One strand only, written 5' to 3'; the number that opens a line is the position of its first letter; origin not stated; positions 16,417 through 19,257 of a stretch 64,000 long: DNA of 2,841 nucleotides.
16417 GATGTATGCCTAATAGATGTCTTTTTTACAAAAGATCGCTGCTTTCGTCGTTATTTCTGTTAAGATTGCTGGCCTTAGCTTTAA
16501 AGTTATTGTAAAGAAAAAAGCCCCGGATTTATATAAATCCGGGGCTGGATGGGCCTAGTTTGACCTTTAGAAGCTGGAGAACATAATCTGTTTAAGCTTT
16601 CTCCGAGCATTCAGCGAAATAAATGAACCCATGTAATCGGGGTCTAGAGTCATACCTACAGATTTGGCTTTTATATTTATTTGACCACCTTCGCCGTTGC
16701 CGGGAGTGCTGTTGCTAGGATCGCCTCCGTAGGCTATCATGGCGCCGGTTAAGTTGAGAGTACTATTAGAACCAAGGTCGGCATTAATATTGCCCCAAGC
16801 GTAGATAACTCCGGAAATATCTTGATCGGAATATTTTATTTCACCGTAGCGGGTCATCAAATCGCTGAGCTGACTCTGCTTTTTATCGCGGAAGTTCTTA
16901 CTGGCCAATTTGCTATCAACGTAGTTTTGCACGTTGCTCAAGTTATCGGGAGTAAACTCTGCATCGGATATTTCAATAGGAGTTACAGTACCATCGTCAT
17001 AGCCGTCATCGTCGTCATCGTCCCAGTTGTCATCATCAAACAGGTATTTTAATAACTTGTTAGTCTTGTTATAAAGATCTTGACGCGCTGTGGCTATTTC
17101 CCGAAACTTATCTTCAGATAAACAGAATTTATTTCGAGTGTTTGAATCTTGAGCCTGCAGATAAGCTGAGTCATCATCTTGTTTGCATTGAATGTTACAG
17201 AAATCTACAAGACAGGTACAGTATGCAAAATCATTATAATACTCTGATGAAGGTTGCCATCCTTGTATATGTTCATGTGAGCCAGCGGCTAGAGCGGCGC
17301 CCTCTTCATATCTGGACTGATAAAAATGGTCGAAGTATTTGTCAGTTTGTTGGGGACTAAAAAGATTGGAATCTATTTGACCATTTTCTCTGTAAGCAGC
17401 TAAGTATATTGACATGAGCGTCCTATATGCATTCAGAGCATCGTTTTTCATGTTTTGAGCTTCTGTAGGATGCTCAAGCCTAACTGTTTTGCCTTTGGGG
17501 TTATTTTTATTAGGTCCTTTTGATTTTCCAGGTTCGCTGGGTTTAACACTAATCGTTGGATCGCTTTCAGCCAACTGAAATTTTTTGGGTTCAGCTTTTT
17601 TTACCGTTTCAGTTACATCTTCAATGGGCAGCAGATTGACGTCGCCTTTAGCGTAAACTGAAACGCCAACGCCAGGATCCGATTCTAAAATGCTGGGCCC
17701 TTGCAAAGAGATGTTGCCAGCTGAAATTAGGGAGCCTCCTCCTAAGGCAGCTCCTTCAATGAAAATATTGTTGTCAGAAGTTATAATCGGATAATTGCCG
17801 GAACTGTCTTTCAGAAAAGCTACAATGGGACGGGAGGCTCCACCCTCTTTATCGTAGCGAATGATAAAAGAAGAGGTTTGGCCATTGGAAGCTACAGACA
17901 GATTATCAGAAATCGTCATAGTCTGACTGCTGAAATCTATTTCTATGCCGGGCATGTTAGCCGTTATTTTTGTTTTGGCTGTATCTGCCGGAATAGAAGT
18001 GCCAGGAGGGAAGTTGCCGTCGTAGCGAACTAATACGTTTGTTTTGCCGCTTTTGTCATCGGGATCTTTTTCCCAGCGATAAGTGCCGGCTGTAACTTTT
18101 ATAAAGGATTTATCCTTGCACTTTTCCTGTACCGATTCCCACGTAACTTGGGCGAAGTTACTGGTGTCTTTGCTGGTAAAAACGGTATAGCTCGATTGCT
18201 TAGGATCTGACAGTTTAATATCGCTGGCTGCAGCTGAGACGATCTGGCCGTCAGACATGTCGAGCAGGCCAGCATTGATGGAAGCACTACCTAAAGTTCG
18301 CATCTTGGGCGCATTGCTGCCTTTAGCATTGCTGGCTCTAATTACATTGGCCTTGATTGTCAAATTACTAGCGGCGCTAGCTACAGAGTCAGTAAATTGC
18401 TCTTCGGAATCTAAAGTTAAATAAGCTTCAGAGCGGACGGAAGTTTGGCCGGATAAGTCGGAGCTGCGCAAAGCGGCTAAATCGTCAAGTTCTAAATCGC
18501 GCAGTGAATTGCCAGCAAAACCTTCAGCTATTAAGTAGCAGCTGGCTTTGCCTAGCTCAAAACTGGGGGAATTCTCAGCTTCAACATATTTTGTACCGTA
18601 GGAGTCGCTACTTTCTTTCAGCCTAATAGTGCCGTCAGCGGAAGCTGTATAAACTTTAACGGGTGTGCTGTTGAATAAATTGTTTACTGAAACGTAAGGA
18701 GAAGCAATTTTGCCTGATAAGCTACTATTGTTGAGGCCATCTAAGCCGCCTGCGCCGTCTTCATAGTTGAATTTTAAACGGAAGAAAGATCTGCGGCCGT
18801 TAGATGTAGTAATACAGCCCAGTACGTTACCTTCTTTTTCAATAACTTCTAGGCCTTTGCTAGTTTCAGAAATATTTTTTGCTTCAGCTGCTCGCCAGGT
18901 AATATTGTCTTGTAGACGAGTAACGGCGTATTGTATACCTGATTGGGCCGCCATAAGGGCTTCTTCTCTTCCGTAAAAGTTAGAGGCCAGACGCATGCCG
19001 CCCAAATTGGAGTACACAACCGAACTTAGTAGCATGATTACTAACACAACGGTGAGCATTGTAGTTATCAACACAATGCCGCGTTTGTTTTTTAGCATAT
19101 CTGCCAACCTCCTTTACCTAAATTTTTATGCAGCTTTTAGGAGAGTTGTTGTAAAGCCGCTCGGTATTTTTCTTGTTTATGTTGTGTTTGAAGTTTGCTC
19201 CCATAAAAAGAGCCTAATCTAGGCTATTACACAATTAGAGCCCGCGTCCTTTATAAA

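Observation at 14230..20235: Conserved - hypervariable - conserved mosaic: each paralog carries a different ~170-220-aa cassette at the same position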

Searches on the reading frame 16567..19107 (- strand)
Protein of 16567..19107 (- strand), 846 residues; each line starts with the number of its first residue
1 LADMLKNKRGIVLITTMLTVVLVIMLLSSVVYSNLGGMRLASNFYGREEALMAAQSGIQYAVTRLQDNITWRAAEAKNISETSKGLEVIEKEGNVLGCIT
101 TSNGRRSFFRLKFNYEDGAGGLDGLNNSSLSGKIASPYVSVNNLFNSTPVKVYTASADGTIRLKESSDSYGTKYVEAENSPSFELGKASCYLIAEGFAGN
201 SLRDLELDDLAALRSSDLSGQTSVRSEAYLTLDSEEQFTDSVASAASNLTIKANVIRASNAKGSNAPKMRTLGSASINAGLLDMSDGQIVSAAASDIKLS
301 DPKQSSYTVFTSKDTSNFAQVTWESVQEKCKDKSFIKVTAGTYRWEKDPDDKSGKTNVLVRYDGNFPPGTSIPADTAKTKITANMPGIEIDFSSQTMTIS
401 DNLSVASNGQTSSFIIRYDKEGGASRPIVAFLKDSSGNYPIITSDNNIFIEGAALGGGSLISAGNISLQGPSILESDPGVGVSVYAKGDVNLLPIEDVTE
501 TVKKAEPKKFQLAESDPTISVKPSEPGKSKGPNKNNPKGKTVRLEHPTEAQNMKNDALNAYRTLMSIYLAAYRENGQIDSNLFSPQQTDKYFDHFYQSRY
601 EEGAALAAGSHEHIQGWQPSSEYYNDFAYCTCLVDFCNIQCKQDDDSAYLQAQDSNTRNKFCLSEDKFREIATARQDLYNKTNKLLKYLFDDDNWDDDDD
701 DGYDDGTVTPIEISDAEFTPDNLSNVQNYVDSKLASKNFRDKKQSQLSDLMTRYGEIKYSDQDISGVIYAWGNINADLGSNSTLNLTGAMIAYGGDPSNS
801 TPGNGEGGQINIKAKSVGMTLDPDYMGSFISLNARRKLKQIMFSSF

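Call 4: search_protein_families(library=pfam, proteins=[window:16567-19107:-], max_evalue=1)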
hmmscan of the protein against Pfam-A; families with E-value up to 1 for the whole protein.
window:16567-19107:- (846 aa): 1 family
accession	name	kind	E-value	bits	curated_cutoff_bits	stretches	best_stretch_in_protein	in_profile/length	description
PF14341.11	PilX_N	-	3.1e-06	27.5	25.5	1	9-58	1-50/51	PilX N-terminal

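Call 11: find_homologous_proteins(query=window:16567-19107:-, max_evalue=0.001)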
Query window:16567-19107:- (846 aa): 81 proteins with E <= 0.001 among 8000 candidates.
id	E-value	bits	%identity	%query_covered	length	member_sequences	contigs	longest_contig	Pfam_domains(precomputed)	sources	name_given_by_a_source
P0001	0.0e+0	1878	100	100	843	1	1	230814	PF14341.12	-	-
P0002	0.0e+0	1209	68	100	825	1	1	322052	PF14341.12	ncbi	ncbi:MAG: PilX N-terminal domain-containing pilus assembly protein [Candidatus Bruticola sp.]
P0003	0.0e+0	1207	69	100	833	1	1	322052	PF14341.12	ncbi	ncbi:MAG: PilX N-terminal domain-containing pilus assembly protein [Candidatus Bruticola sp.]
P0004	4.1e-244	831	52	100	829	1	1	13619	PF14341.12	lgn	-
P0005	5.1e-242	824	51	100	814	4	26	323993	PF14341.12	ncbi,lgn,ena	-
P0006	3.1e-241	821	51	100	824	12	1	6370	PF14341.12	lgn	-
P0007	2.3e-238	812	50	100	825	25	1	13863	PF14341.12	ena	-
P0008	3.8e-237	808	50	100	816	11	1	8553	PF14341.12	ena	-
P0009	3.1e-236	805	50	100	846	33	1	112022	PF14341.12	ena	-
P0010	6.0e-236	804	54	68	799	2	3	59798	PF14341.12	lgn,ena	-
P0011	1.6e-235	802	50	100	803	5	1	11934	PF14341.12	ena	-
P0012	1.6e-235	802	50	100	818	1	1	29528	PF14341.12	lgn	-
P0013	1.2e-234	799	51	100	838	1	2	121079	PF14341.12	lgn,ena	-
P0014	2.8e-234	798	51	100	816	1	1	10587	PF14341.12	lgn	-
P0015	3.2e-234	798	51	100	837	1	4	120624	PF14341.12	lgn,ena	-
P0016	3.6e-234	798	50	100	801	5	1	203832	PF14341.12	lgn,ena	-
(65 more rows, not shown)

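Call 19: find_encoding_contigs(protein=P0002, flank=10000, max_places=3)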
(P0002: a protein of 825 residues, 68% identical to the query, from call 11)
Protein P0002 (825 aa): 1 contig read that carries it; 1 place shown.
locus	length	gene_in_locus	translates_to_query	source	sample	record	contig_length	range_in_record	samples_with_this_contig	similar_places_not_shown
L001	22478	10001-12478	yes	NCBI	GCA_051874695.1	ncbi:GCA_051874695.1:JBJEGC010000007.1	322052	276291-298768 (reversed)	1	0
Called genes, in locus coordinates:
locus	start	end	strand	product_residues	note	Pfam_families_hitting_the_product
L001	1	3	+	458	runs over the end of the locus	PF01425:Amidase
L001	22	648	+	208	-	PF00753:Lactamase_B, PF12706:Lactamase_B_2 (weak)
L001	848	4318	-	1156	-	PF00128:Alpha-amylase (faint), PF02806:Alpha-amylase_C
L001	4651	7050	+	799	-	PF14341:PilX_N (weak)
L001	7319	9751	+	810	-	PF14341:PilX_N (weak)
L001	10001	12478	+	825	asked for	PF14341:PilX_N (weak)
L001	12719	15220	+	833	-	PF14341:PilX_N (weak)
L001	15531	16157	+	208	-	-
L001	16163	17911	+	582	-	-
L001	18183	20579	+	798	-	-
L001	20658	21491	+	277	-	PF00795:CN_hydrolase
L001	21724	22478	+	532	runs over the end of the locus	PF07690:MFS_1, PF00854:PTR2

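Call 20: find_encoding_contigs(protein=P0005, flank=10000, max_places=6)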
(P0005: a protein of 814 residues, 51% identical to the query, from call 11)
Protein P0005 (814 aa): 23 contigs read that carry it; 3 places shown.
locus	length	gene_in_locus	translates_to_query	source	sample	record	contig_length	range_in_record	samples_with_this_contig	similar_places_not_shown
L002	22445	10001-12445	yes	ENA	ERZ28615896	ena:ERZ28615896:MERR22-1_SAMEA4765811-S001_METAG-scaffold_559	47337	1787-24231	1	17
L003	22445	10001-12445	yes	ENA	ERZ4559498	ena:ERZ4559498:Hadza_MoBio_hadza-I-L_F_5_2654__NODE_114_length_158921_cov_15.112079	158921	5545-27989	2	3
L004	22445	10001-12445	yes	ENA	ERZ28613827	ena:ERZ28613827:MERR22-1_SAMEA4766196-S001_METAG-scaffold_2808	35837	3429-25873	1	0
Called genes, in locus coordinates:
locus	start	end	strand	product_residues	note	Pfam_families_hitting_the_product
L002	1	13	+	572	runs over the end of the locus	PF12895:ANAPC3 (faint), PF00515:TPR_1 (faint), PF07719:TPR_2 (faint), PF13181:TPR_8 (faint), PF13371:TPR_9 (faint), PF13428:TPR_14 (faint), PF13432:TPR_16 (faint), PF14559:TPR_19 (faint), +4 more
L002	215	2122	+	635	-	PF13240:Zn_Ribbon_1 (faint)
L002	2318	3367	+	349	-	PF02163:Peptidase_M50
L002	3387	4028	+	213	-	PF00730:HhH-GPD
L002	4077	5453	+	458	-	PF01425:Amidase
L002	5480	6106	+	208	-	PF00753:Lactamase_B, PF12706:Lactamase_B_2 (weak)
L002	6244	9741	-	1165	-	PF00128:Alpha-amylase (faint), PF02806:Alpha-amylase_C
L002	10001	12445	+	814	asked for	PF14341:PilX_N (weak)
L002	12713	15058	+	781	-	-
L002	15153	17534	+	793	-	-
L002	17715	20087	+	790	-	-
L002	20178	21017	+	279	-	PF00795:CN_hydrolase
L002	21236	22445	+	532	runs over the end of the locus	PF07690:MFS_1, PF00854:PTR2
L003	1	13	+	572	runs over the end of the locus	PF12895:ANAPC3 (faint), PF00515:TPR_1 (faint), PF07719:TPR_2 (faint), PF13181:TPR_8 (faint), PF13371:TPR_9 (faint), PF13428:TPR_14 (faint), PF13432:TPR_16 (faint), PF14559:TPR_19 (faint), +4 more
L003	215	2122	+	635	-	PF13240:Zn_Ribbon_1 (faint)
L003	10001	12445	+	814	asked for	PF14341:PilX_N (weak)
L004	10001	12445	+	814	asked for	PF14341:PilX_N (weak)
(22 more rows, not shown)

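Call 21: find_encoding_contigs(protein=P0016, flank=10000, max_places=2)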
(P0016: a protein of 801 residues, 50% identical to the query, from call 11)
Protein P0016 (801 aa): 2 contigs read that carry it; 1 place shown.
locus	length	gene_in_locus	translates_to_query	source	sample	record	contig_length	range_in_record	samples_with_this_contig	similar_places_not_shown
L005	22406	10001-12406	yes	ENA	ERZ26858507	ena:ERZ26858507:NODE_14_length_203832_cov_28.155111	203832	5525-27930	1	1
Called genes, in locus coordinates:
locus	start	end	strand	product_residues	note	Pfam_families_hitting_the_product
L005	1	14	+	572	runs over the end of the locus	PF12895:ANAPC3 (faint), PF00515:TPR_1 (faint), PF07719:TPR_2 (faint), PF13181:TPR_8 (faint), PF13371:TPR_9 (faint), PF13428:TPR_14 (faint), PF13432:TPR_16 (faint), PF14559:TPR_19 (faint), +4 more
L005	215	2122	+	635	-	PF13240:Zn_Ribbon_1 (faint)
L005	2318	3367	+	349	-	PF02163:Peptidase_M50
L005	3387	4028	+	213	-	PF00730:HhH-GPD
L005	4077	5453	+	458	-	PF01425:Amidase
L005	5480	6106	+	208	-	PF00753:Lactamase_B, PF12706:Lactamase_B_2 (weak)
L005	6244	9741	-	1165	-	PF00128:Alpha-amylase (faint), PF02806:Alpha-amylase_C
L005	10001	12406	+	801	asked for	PF14341:PilX_N (weak)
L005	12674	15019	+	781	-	-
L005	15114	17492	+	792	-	-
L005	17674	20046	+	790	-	-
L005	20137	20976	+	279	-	PF00795:CN_hydrolase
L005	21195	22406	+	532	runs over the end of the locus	PF07690:MFS_1, PF00854:PTR2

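Call 22: find_encoding_contigs(protein=P0010, flank=10000, max_places=2)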
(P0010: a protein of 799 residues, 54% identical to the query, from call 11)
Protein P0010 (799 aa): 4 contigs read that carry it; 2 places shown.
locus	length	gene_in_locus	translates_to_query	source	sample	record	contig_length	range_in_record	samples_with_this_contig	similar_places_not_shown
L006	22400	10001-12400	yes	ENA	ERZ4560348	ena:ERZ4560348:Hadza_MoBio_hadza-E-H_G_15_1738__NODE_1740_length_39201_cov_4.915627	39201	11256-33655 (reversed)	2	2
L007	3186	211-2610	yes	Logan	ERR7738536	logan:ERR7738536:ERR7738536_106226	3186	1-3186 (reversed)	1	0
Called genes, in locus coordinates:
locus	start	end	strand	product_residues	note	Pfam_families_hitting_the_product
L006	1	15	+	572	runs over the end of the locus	PF12895:ANAPC3 (faint), PF00515:TPR_1 (faint), PF07719:TPR_2 (faint), PF13181:TPR_8 (faint), PF13371:TPR_9 (faint), PF13428:TPR_14 (faint), PF13432:TPR_16 (faint), PF14559:TPR_19 (faint), +4 more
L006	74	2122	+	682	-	-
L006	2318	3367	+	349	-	PF02163:Peptidase_M50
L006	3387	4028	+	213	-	PF00730:HhH-GPD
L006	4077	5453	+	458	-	PF01425:Amidase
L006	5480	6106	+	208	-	PF00753:Lactamase_B, PF12706:Lactamase_B_2 (weak)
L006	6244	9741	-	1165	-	PF00128:Alpha-amylase (faint), PF02806:Alpha-amylase_C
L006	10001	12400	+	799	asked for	PF14341:PilX_N (weak)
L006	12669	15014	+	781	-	-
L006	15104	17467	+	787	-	-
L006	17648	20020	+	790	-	-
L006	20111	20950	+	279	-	PF00795:CN_hydrolase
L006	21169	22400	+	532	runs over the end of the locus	PF07690:MFS_1, PF00854:PTR2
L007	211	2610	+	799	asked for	PF14341:PilX_N (weak)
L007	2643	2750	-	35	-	-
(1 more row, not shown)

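Call 23: find_encoding_contigs(protein=P0013, flank=10000, max_places=2)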
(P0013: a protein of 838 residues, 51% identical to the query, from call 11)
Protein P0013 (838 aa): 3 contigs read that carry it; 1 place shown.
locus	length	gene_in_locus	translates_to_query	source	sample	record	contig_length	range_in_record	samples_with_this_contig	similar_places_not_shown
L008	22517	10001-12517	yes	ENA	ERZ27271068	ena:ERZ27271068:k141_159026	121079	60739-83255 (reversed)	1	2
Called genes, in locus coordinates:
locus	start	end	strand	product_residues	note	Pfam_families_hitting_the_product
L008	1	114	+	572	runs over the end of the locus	PF12895:ANAPC3 (faint), PF25062:ARM_TT21_N (faint), PF00515:TPR_1 (faint), PF07719:TPR_2 (faint), PF13371:TPR_9 (faint), PF13428:TPR_14 (faint), PF13432:TPR_16 (faint), PF14853:Fis1_TPR_C (faint), +7 more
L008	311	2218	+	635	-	-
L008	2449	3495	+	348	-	PF02163:Peptidase_M50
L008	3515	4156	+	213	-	PF00730:HhH-GPD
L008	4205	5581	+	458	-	PF01425:Amidase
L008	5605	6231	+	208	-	PF00753:Lactamase_B, PF12706:Lactamase_B_2 (weak)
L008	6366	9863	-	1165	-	PF02922:CBM_48 (faint), PF00128:Alpha-amylase (faint), PF02806:Alpha-amylase_C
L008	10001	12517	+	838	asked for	PF14341:PilX_N (weak)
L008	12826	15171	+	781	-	-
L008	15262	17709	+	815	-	-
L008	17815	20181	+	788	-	-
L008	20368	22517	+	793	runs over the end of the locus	-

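Call 33: find_related_loci(query=A2, collection=genome_contigs, flank=10000)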
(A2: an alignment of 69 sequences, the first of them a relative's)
Query A2 (843 aa) in genome_contigs; peptide patterns used: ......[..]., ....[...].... (x = any residue, [..] = any of these).
72 stretches matched a pattern; 41 encode a relative of the query (tblastn E <= 1e-3); 30 distinct loci.
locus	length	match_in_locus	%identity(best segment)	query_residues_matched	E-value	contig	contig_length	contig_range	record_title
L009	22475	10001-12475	68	1-843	0e+0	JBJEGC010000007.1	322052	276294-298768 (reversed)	MAG: Candidatus Bruticola sp. isolate PUUB49_bin.005 NODE_1_length_322052_cov_12.194347, whole genome shotgun sequence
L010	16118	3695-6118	51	1-843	0e+0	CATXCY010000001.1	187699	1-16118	MAG TPA_asm: uncultured bacterium isolate ERR9578292_bin.24_MetaWRAP_v1.3_MAG genome assembly, contig: ERZ18533963.33, w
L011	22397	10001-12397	50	1-843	0e+0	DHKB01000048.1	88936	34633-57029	MAG TPA_asm: bacterium UBP9_UBA4705 isolate UBA4705 UBA4705_contig_526, whole genome shotgun sequence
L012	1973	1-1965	57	3-843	0e+0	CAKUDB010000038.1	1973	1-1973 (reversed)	MAG: uncultured bacterium isolate REFINED_METABAT215_TOP10_CONTIGS_1500_ASSEMBLY_K77_MERGED__Hadza_MoBio_hadza-E-H_K_21_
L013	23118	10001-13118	39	1-843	7e-157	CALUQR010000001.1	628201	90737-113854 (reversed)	MAG: Candidatus Eremiobacteraeota bacterium isolate BRZ_DV__bin14 genome assembly, contig: BRZ_DV_NODE_4_length_628201_c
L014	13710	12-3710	45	3-843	3e-156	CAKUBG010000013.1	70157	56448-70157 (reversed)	MAG: uncultured bacterium isolate REFINED_METABAT215_TOP10_CONTIGS_1500_ASSEMBLY_K77_MERGED__Hadza_MoBio_hadza-E-H_F_8_2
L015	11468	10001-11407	55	1-465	4e-153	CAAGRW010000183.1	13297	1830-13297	MAG TPA_asm: Candidatus Riflebacteria bacterium, isolate HGM23016, WGS project CAAGRW010000000 data, contig: SRS883029_5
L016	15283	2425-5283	35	1-843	1e-127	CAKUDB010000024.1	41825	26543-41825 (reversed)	MAG: uncultured bacterium isolate REFINED_METABAT215_TOP10_CONTIGS_1500_ASSEMBLY_K77_MERGED__Hadza_MoBio_hadza-E-H_K_21_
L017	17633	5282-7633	35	3-843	2e-127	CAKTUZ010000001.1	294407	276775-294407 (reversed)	MAG: uncultured bacterium isolate REFINED_METABAT215_TOP10_CONTIGS_1500_ASSEMBLY_K77_MERGED__Hadza_PheChl_Fiber-Hadza-Ne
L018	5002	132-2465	44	3-843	1e-113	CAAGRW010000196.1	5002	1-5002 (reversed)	MAG TPA_asm: Candidatus Riflebacteria bacterium, isolate HGM23016, WGS project CAAGRW010000000 data, contig: SRS883029_5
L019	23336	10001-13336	31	3-843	7e-108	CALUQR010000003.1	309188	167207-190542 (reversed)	MAG: Candidatus Eremiobacteraeota bacterium isolate BRZ_DV__bin14 genome assembly, contig: BRZ_DV_NODE_21_length_309188_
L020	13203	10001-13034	32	5-843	4e-95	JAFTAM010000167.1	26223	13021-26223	Bacterium isolate RGIG3641 Goat_Rumen.Co__c2395955, whole genome shotgun sequence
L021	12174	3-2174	32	66-843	4e-91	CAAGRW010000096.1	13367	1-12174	MAG TPA_asm: Candidatus Riflebacteria bacterium, isolate HGM23016, WGS project CAAGRW010000000 data, contig: SRS883029_5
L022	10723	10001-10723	65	1-240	1e-90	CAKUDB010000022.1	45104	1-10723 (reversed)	MAG: uncultured bacterium isolate REFINED_METABAT215_TOP10_CONTIGS_1500_ASSEMBLY_K77_MERGED__Hadza_MoBio_hadza-E-H_K_21_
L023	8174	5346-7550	34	2-827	4e-82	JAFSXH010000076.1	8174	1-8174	Bacterium isolate RGIG3558 Goat_Rumen.Co__c697910, whole genome shotgun sequence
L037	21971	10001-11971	35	26-835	9e-57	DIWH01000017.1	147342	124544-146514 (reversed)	MAG TPA_asm: bacterium UBP9_UBA6111 isolate UBA6111 UBA6111_contig_3839, whole genome shotgun sequence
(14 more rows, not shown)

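Call 39: predict_structure(alignment_id=A2)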
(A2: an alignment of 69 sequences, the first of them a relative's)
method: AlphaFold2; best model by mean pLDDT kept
length: 843 residues; sequences in the alignment: 69
mean_pLDDT: 80.1   pTM: 0.67
mean pLDDT of the five models: 80.1, 79.8, 79.0, 77.4, 77.3
residues with pLDDT >= 90: 262; 70-90: 414; 50-70: 96; < 50: 71
segments of 3 or more residues with pLDDT < 50: 1-3, 509-535, 633-656, 697-711
pLDDT, mean of each block of 10 residues (from residue 1): 54 79 72 63 87 93 85 84 90 89 91 87 85 91 85 89 77 85 91 88 87 73 91 78 94 85 87 89 86 76 81 85 80 92 85 88 87 87 89 92 84 89 91 81 94 91 94 89 95 87 66 39 39 56 82 89 84 64 78 83 74 57 62 45 38 51 82 89 90 61 34 60 82 85 87 88 93 90 93 87 90 90 64 79 88
secondary structure, 60 per line:
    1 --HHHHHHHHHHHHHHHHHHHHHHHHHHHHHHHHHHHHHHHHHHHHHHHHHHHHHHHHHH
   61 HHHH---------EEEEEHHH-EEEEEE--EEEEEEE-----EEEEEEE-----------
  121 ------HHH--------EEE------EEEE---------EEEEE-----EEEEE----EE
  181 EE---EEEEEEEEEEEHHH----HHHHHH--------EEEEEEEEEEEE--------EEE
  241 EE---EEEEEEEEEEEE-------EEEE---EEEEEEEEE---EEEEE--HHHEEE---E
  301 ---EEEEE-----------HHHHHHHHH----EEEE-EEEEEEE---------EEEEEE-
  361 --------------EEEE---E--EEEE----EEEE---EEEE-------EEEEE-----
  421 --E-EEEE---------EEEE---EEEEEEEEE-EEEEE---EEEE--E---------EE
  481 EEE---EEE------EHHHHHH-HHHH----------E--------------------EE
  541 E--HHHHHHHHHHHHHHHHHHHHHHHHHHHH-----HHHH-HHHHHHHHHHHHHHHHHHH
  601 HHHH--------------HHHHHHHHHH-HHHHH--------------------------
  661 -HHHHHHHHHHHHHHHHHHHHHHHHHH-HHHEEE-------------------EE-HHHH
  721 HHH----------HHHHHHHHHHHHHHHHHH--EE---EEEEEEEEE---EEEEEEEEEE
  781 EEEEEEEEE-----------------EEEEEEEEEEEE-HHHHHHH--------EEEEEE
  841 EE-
elements in order (helices of 4 or more, strands of 3 or more residues): H3-64 E74-78 E83-88 E91-97 E103-109 E138-140 E147-150 E160-164 E170-174 E179-182 E186-196 H204-209 E218-229 E238-242 E246-257 E265-268 E272-280 E284-288 E294-296 E304-308 H320-328 E333-336 E338-344 E354-359 E375-378 E385-388 E393-396 E400-403 E411-415 E425-428 E438-441 E445-453 E455-459 E463-466 E479-483 E487-489 H497-502 H504-507 E539-541 H544-571 H577-580 H582-604 H619-628 H630-634 H662-687 E692-694 H717-723 H734-751 E759-767 E771-789 E807-818 H820-826 E835-842
